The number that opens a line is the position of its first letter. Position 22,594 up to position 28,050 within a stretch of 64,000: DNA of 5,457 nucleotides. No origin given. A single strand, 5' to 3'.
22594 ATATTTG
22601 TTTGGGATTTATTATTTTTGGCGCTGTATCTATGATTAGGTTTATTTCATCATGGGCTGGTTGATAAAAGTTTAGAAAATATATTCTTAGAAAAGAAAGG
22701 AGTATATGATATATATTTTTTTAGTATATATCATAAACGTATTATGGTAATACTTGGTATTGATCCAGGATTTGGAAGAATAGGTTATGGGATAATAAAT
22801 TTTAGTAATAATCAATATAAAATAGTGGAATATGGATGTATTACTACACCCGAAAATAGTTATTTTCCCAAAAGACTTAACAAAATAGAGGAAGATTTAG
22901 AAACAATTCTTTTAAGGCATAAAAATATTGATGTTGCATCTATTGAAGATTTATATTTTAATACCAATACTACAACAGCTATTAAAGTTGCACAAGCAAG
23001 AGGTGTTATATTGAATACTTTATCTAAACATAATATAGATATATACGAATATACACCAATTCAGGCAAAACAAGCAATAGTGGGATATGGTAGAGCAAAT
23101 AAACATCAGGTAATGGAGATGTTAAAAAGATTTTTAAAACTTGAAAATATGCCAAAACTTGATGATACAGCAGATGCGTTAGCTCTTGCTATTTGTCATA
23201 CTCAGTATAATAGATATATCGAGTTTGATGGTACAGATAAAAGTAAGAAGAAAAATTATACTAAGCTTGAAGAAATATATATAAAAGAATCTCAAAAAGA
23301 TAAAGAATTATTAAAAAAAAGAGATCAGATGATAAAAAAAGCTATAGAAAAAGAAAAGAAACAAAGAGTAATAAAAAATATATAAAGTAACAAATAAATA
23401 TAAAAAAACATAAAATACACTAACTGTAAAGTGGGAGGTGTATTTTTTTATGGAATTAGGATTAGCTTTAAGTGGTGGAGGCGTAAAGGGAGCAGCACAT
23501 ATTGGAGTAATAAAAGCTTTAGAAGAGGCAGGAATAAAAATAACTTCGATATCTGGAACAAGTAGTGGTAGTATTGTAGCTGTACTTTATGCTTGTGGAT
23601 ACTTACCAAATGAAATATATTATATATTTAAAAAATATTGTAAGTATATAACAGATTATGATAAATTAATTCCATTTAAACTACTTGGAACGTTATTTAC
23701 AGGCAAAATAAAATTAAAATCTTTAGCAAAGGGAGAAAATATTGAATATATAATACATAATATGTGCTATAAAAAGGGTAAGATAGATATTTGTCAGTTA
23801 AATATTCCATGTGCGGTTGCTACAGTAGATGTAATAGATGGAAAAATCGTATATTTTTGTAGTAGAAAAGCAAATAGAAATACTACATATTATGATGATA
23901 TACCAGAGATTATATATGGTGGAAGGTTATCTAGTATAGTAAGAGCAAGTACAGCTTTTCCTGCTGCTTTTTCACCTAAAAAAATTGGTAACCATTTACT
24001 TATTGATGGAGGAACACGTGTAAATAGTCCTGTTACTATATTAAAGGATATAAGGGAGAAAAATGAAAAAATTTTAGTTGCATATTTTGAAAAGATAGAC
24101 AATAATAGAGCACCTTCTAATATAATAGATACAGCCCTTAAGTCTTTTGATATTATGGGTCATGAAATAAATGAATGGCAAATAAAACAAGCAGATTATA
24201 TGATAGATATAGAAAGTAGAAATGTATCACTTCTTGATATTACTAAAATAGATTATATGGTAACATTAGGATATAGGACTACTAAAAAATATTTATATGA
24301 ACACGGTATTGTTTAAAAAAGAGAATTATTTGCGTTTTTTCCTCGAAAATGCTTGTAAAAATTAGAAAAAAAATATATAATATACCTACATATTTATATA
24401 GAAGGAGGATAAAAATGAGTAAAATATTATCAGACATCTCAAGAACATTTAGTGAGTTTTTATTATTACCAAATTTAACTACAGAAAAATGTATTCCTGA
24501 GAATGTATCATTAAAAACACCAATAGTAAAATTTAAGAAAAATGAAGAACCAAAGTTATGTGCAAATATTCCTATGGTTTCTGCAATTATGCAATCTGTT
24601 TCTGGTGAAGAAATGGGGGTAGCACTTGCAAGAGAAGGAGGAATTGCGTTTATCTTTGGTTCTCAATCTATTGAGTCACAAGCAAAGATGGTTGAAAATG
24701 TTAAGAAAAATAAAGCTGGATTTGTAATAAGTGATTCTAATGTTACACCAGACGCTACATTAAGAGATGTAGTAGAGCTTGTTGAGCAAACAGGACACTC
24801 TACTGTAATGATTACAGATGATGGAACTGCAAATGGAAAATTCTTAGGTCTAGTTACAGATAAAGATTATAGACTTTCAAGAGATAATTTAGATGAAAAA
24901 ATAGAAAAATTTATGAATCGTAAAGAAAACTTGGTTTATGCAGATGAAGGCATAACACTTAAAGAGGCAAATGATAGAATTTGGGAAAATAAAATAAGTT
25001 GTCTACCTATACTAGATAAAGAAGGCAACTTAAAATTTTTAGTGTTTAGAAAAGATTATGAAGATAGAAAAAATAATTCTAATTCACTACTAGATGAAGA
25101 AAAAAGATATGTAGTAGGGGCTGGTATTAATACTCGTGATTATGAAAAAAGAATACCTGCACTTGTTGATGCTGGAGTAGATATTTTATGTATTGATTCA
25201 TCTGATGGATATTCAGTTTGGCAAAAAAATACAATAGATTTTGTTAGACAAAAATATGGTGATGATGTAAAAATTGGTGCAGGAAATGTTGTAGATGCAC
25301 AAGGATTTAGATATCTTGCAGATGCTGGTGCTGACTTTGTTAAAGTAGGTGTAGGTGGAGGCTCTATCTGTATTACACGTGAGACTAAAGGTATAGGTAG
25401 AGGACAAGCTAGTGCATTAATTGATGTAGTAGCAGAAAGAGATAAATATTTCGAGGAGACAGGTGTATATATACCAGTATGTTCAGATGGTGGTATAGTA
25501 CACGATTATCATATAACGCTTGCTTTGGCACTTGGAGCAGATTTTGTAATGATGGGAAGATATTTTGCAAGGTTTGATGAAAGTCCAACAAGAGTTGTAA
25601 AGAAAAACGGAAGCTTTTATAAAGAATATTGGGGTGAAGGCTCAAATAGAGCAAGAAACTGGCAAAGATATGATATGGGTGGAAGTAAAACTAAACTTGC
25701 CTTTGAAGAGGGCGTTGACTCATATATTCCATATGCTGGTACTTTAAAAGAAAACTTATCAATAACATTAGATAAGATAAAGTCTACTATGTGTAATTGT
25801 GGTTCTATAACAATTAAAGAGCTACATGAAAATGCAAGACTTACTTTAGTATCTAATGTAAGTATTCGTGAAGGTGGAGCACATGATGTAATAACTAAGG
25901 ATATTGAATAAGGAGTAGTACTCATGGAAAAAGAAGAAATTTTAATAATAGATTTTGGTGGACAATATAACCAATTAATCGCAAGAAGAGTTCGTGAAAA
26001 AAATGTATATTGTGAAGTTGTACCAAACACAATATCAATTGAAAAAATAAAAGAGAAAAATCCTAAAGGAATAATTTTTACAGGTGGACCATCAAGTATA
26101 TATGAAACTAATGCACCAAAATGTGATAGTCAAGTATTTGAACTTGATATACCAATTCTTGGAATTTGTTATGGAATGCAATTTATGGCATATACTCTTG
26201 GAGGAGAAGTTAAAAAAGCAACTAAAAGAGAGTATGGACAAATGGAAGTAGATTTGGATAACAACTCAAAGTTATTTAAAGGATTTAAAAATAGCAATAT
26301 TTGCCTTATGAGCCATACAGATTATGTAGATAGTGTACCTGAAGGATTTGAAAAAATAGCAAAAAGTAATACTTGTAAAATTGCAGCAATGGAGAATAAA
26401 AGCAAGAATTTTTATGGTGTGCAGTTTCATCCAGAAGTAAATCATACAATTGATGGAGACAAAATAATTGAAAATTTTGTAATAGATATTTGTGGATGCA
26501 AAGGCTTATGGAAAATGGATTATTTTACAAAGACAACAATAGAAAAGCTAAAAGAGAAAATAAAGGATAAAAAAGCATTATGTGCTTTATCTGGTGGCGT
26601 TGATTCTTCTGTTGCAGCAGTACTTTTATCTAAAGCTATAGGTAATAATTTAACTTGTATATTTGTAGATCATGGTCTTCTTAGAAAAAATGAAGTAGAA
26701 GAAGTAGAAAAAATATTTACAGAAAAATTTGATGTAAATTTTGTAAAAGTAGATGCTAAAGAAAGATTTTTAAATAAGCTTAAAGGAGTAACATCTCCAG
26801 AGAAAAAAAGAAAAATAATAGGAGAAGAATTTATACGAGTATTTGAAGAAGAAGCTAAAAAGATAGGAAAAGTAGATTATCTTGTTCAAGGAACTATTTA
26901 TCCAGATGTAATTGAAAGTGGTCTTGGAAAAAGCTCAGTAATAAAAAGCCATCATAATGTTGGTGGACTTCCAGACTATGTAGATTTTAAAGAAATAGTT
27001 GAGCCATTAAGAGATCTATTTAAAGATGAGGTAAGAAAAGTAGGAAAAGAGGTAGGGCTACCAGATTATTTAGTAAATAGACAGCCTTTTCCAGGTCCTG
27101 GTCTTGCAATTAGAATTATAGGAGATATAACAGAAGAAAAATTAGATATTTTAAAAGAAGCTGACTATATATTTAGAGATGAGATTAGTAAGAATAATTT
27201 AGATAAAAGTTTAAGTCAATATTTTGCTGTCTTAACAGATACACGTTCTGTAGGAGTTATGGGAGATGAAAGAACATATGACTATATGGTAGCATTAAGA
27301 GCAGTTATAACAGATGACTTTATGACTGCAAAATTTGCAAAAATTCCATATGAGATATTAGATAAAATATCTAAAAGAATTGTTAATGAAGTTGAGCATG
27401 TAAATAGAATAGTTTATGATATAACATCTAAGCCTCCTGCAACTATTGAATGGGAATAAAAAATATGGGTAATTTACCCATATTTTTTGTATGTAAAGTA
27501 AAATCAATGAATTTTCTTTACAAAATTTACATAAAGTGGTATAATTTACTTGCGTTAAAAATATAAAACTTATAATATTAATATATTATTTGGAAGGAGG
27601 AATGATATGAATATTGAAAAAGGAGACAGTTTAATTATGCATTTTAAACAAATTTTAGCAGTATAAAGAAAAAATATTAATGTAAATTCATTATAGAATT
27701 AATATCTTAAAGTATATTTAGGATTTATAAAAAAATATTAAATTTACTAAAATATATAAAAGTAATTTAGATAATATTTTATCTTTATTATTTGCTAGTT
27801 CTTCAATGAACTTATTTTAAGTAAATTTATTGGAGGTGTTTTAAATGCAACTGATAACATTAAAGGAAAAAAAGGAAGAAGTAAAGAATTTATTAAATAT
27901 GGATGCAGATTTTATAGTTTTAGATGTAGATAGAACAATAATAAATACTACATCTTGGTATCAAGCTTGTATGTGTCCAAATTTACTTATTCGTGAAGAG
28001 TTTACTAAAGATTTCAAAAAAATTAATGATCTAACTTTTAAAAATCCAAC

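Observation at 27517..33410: Self-contained four-gene operon downstream of guaBA: giant HAD/PRT/PRAI-like fusion + Cof phosphatase + unknown + Fe-S flavoprotein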

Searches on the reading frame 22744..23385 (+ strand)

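Call 22: search_protein_families(library=pfam, proteins=[window:22744-23385:+], max_evalue=0.00001)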
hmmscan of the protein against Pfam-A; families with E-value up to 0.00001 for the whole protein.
window:22744-23385:+ (213 aa): 1 family
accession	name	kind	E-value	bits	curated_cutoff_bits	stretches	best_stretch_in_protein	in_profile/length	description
PF02075.23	RuvC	-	2.6e-45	154.4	22.2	1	3-152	1-148/148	Crossover junction endodeoxyribonuclease RuvC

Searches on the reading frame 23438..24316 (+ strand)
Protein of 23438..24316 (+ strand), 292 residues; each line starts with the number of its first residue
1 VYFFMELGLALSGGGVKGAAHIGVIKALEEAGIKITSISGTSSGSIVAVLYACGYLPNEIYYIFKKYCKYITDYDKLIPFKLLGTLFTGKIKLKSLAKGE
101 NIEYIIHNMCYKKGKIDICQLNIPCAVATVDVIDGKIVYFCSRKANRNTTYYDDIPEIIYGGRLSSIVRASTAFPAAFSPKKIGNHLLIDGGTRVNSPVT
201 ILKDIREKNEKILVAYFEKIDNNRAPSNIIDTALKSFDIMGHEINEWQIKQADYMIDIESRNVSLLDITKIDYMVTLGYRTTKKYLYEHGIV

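Call 22: search_protein_families(library=pfam, proteins=[window:23438-24316:+], max_evalue=0.00001)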
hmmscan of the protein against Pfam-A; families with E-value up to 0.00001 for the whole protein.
window:23438-24316:+ (292 aa): 1 family
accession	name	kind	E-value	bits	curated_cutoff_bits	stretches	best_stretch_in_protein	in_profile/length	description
PF01734.28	Patatin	-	1.3e-30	107.5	27.7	1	9-202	1-190/191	Patatin-like phospholipase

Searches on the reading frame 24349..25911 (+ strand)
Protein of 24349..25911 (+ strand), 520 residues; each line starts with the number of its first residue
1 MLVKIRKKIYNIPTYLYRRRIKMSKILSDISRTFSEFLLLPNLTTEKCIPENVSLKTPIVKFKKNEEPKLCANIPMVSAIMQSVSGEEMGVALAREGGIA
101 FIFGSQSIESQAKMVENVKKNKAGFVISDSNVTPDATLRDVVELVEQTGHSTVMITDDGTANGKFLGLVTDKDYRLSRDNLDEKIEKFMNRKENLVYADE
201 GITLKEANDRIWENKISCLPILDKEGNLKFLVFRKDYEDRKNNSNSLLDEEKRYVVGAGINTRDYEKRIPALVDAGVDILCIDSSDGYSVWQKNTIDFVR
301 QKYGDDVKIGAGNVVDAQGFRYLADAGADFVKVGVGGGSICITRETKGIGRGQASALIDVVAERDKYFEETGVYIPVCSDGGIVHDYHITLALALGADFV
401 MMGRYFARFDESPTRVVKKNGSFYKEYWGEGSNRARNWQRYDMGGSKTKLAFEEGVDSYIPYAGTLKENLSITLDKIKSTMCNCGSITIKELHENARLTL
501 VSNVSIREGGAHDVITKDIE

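Call 22: search_protein_families(library=pfam, proteins=[window:24349-25911:+], max_evalue=0.00001)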
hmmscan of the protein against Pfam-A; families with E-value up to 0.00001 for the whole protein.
window:24349-25911:+ (520 aa): 4 families
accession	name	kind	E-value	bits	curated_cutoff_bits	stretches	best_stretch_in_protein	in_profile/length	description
PF00478.31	IMPDH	-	2.5e-107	359.3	25.6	1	33-512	3-345/345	IMP dehydrogenase / GMP reductase domain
PF00571.33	CBS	-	1.2e-10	42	24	0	132-173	12-50/57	CBS domain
PF01070.24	FMN_dh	-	1.1e-08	35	24.9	1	316-406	228-305/350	FMN-dependent dehydrogenase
PF03060.21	NMO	-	3.1e-06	27.2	28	0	312-420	141-239/331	Nitronate monooxygenase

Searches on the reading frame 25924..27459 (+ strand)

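Call 22: search_protein_families(library=pfam, proteins=[window:25924-27459:+], max_evalue=0.00001)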
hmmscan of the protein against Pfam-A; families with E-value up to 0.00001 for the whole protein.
window:25924-27459:+ (511 aa): 5 families
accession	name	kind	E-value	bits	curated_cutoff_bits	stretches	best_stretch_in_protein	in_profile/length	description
PF00117.34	GATase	-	6.1e-51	173.2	22.8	1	7-188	1-189/190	Glutamine amidotransferase class-I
PF00958.27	GMP_synt_C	-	1.1e-44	150.8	27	1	419-510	1-92/92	GMP synthase C terminal domain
PF07722.19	Peptidase_C26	-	6.5e-12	46.1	20.5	1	71-171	101-219/219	Peptidase C26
PF02540.23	NAD_synthase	-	6.8e-10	38.9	21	1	206-389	9-178/242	NAD synthase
PF03054.22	tRNA_Me_trans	-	1.6e-06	28.4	20.6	0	217-283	2-77/202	tRNA methyl transferase HUP domain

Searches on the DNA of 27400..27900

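Call 21: search_rna_families(source=window, start=27400, end=27900, threshold=evalue, max_evalue=10)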
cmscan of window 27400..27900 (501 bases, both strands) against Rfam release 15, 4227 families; matches with E-value up to 10: 7.
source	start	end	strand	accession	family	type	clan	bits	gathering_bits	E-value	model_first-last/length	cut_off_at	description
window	27422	27488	-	RF02420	Bp1_162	Gene; sRNA;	-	25.3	50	0.039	1-100/100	no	Burkholderia sRNA Bp1_Cand612_SIPHT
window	27423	27531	+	RF02859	Arrc11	Gene; sRNA;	-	24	52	0.091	1-175/175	no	Actinobacillus sRNA 11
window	27458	27504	+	RF02420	Bp1_162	Gene; sRNA;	-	21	50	0.41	1-100/100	no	Burkholderia sRNA Bp1_Cand612_SIPHT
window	27456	27504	-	RF00125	IS128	Gene; sRNA;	-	19.9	80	0.085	150-198/209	no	IS128 RNA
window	27451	27524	-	RF00558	L20_leader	Cis-reg; leader;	-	18.5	58.7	0.42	1-127/127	no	Ribosomal protein L20 leader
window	27452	27494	+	RF02056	STnc390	Gene; sRNA;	-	17.2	50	0.56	1-60/60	no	Salmonella sRNA STnc390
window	27434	27472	+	RF01100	PK-BYV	Cis-reg;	-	14.1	50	3.2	1-40/40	no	3'-terminal pseudoknot in BYV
